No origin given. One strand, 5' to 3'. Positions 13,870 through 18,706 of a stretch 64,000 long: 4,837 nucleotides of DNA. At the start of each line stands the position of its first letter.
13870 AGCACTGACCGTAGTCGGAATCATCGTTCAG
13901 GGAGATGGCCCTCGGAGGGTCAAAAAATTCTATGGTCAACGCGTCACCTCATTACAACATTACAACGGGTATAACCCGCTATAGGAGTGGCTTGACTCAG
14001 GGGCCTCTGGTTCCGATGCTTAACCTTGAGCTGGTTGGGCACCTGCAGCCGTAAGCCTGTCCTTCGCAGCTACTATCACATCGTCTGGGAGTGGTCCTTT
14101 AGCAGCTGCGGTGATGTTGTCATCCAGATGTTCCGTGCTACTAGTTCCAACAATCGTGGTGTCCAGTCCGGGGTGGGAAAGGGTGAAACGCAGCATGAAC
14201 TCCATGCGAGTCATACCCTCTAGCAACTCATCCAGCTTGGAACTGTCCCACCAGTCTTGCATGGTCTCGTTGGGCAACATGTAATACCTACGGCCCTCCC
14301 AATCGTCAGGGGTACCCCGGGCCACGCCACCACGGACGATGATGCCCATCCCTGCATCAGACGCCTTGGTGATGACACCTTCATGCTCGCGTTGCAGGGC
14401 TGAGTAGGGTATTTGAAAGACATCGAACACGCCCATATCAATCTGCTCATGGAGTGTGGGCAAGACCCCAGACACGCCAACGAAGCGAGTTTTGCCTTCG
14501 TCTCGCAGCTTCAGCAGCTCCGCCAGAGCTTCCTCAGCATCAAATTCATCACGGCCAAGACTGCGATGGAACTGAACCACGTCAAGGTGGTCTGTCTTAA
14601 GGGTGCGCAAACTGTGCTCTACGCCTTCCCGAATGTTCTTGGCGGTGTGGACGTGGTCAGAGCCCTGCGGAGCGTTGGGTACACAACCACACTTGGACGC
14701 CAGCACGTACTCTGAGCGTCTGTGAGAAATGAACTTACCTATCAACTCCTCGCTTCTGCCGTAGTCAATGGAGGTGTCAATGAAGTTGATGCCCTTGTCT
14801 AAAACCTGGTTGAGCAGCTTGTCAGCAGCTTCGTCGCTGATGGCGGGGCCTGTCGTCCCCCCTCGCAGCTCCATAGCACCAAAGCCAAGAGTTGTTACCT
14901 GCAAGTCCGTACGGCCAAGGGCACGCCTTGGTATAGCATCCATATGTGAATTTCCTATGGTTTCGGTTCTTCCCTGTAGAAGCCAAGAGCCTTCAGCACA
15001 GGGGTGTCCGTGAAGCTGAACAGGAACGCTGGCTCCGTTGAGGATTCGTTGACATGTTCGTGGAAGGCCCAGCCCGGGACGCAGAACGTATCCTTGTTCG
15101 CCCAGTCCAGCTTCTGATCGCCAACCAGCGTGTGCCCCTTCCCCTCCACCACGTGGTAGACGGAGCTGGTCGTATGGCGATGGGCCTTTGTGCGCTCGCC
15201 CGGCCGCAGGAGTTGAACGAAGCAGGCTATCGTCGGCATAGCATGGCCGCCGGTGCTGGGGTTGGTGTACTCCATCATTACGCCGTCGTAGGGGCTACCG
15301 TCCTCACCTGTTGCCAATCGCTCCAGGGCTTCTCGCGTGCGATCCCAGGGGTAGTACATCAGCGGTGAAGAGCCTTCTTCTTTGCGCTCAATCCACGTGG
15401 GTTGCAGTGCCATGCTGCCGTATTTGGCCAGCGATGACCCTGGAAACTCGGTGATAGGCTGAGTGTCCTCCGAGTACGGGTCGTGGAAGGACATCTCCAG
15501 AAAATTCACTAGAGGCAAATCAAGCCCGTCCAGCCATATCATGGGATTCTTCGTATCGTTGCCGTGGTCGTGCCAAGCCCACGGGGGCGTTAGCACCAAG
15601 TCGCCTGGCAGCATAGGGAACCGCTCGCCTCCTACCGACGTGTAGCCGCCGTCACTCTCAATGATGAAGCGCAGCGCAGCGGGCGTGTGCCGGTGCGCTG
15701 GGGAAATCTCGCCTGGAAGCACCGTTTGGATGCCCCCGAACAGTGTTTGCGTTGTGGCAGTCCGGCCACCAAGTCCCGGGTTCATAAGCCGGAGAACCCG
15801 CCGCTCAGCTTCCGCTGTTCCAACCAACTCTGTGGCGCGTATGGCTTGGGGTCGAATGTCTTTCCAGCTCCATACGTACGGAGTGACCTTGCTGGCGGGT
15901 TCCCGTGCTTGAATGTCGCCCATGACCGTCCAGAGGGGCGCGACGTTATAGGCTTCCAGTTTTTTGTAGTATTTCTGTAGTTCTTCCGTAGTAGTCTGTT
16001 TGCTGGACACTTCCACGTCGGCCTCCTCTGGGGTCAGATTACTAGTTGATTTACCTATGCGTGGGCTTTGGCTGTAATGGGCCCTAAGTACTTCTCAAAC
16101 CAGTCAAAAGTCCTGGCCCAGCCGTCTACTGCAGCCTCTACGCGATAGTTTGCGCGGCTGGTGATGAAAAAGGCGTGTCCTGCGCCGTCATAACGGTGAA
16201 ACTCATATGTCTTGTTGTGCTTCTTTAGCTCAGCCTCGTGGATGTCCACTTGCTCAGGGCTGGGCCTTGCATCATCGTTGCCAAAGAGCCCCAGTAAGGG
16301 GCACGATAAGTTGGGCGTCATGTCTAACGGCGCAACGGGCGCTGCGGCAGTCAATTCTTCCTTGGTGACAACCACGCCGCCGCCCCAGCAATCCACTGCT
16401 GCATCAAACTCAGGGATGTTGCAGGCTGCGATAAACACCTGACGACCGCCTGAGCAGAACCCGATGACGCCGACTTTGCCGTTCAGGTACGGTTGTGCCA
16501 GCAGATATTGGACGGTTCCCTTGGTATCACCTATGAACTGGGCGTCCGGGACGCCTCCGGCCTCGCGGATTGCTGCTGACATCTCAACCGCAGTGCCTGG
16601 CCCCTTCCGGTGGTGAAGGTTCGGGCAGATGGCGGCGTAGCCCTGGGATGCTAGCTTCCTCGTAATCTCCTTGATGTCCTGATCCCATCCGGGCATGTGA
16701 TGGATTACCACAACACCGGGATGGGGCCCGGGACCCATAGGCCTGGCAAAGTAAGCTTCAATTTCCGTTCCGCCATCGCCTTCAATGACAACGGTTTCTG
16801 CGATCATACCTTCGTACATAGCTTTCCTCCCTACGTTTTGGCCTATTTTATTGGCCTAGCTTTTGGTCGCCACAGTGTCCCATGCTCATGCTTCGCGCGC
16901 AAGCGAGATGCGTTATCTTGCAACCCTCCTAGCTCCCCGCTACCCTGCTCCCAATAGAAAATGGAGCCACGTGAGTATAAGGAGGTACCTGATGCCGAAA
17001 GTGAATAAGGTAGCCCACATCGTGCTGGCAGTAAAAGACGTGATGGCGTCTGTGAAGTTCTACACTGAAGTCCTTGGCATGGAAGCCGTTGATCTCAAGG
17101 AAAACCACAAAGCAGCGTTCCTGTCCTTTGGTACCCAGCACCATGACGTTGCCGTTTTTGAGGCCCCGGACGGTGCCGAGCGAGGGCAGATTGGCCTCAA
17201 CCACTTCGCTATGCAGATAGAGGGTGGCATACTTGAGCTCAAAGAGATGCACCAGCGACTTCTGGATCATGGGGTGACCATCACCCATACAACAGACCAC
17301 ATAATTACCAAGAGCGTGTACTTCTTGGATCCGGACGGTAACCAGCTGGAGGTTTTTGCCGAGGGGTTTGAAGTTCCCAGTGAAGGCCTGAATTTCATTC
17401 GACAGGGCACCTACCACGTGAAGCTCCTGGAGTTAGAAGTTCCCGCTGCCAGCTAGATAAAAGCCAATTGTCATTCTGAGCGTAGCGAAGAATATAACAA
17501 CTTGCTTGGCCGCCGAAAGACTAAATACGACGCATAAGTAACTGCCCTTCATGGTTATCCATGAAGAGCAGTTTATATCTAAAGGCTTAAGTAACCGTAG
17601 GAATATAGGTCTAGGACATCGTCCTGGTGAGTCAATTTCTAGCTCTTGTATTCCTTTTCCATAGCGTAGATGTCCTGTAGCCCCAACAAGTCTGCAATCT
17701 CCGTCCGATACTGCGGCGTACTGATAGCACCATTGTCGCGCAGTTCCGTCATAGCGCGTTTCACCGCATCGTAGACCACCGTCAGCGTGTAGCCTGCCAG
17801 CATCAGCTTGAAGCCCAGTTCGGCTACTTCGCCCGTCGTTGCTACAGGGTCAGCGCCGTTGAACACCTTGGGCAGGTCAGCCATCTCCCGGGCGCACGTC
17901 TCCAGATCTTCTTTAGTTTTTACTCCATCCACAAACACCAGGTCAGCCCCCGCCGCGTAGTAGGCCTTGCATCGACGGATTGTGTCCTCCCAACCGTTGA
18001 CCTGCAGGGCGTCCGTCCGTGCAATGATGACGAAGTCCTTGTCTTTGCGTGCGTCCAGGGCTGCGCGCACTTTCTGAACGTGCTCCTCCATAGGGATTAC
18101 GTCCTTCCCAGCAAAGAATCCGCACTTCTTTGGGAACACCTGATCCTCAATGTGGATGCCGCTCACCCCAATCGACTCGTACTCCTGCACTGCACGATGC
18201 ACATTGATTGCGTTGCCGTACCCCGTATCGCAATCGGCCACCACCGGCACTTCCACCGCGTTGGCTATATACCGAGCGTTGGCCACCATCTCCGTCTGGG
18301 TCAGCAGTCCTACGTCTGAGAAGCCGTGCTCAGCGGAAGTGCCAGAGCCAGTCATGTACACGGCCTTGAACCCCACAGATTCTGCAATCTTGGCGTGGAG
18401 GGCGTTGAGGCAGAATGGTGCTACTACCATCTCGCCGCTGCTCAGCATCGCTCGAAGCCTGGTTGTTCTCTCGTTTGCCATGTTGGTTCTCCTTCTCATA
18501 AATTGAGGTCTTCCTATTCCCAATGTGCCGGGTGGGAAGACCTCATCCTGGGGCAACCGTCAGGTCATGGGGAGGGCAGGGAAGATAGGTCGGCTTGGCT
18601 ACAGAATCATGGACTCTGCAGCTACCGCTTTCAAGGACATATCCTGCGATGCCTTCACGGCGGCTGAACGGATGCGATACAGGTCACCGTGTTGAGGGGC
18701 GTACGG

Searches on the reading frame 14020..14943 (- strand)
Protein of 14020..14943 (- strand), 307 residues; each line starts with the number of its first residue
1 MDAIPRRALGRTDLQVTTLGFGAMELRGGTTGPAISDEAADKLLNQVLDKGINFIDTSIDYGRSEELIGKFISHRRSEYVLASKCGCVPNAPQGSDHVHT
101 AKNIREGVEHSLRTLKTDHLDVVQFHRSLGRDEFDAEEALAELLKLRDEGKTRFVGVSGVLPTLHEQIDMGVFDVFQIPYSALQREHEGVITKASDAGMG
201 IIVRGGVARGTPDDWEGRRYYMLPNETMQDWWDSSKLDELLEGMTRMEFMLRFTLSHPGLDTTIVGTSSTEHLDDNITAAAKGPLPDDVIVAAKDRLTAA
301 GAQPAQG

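Call 52: search_protein_families(library=pfam, proteins=[window:14020-14943:-], max_evalue=0.001)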
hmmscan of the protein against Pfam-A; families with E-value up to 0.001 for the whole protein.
window:14020-14943:- (307 aa): 1 family
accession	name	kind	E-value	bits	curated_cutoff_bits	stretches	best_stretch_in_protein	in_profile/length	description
PF00248.27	Aldo_ket_red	-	5.8e-43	147.5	24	1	19-290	2-283/291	Aldo/keto reductase family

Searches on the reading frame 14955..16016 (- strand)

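Call 52: search_protein_families(library=pfam, proteins=[window:14955-16016:-], max_evalue=0.001)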
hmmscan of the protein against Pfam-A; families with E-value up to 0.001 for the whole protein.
window:14955-16016:- (353 aa): 3 families
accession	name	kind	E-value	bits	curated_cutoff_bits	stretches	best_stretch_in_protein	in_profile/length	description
PF07883.17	Cupin_2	-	1.5e-26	92.4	27.2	2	96-163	2-68/70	Cupin domain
PF02041.22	Auxin_BP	-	7.2e-08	32.7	21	1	257-308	38-89/167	Auxin binding protein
PF12973.13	Cupin_7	-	0.00061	20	27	0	271-300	41-70/105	ChrR Cupin-like domain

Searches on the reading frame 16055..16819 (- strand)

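Call 52: search_protein_families(library=pfam, proteins=[window:16055-16819:-], max_evalue=0.001)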
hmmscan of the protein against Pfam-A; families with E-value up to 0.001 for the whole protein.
window:16055-16819:- (254 aa): 4 families
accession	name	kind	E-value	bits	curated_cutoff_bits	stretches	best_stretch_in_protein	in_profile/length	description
PF01738.24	DLH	-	9.5e-46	156.5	21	1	20-245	1-217/217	Dienelactone hydrolase family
PF08840.17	BAAT_C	-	3.1e-08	34.4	20.9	1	102-167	9-75/210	BAAT / Acyl-CoA thioester hydrolase C terminal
PF00326.27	Peptidase_S9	-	7.9e-06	25.9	22.6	1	154-245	127-210/213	Prolyl oligopeptidase family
PF02129.25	Peptidase_S15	-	0.0006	20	23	1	56-143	47-125/262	X-Pro dipeptidyl-peptidase (S15 family)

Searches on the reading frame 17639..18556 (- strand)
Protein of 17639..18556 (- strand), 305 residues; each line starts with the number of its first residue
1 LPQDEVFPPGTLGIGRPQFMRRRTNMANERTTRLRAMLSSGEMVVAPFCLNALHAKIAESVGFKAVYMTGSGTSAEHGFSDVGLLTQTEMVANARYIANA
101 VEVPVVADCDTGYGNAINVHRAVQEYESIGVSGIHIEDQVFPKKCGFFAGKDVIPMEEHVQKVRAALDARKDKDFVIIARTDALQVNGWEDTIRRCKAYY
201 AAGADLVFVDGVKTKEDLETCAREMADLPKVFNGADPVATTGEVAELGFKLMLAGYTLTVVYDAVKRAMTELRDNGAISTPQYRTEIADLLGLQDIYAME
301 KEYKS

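Call 52: search_protein_families(library=pfam, proteins=[window:17639-18556:-], max_evalue=0.001)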
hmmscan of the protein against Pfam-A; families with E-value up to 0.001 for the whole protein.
window:17639-18556:- (305 aa): 2 families
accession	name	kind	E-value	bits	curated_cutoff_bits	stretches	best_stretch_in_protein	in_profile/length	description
PF13714.12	PEP_mutase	-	4.9e-50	170.8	31.5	1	34-272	1-239/240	Phosphoenolpyruvate phosphomutase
PF00463.27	ICL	-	1.3e-15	57.4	26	1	103-204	150-254/526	Isocitrate lyase family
